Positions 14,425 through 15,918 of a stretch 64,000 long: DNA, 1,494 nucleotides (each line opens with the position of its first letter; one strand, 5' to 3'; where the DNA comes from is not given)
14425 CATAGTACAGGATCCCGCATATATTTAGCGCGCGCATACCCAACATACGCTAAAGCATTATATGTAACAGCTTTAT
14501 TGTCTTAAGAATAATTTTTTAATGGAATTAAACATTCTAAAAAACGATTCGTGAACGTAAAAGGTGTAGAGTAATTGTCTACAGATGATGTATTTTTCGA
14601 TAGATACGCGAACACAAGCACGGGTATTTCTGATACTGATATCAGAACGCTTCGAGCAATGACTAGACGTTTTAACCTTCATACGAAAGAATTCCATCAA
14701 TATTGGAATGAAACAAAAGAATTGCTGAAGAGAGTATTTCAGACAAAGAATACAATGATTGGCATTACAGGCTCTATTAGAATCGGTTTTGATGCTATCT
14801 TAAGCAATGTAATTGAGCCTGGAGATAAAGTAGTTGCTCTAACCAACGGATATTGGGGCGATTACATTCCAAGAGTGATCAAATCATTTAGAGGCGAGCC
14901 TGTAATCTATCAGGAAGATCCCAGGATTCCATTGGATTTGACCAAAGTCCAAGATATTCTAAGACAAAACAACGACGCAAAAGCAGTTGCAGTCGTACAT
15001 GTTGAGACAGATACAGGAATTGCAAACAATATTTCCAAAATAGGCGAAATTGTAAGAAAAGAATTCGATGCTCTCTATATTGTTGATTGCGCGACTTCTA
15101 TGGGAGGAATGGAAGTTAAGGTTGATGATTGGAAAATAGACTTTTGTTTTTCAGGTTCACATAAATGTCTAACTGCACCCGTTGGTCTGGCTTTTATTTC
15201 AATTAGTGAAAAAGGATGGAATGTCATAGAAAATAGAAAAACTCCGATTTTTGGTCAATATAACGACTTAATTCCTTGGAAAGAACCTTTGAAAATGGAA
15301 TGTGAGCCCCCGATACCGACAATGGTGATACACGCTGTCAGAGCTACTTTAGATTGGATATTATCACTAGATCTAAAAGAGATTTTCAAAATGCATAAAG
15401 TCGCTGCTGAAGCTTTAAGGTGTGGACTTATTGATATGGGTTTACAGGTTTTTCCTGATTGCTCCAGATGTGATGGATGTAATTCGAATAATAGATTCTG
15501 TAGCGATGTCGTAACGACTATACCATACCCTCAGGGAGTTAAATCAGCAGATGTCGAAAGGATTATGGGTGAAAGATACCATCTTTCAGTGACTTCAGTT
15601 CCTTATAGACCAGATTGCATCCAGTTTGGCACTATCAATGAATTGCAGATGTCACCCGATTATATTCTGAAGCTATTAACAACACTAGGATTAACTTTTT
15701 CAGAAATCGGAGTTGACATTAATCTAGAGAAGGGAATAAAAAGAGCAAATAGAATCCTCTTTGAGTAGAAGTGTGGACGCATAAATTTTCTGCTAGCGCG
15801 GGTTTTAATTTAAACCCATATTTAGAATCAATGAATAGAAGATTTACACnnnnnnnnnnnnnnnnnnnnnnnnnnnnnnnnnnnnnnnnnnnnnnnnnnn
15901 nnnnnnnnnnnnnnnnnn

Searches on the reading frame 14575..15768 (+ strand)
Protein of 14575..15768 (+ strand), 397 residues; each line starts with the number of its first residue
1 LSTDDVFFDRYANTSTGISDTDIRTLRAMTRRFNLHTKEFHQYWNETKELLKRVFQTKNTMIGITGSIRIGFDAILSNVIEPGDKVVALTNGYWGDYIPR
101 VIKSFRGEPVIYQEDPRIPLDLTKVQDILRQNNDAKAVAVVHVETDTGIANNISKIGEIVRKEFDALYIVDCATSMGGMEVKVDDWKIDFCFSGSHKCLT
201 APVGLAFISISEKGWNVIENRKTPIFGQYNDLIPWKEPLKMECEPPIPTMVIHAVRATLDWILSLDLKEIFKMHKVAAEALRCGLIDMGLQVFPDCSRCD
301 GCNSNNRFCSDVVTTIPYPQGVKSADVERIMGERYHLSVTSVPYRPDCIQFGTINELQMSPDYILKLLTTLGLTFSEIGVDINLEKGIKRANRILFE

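Call 71: search_protein_families(library=pfam, proteins=[window:14575-15768:+], max_evalue=0.00001)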
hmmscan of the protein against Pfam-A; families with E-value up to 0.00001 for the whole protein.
window:14575-15768:+ (397 aa): 1 family
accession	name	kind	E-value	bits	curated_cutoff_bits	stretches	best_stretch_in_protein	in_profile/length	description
PF00266.25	Aminotran_5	-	6.9e-23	81.7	21.5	1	33-285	34-291/371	Aminotransferase class-V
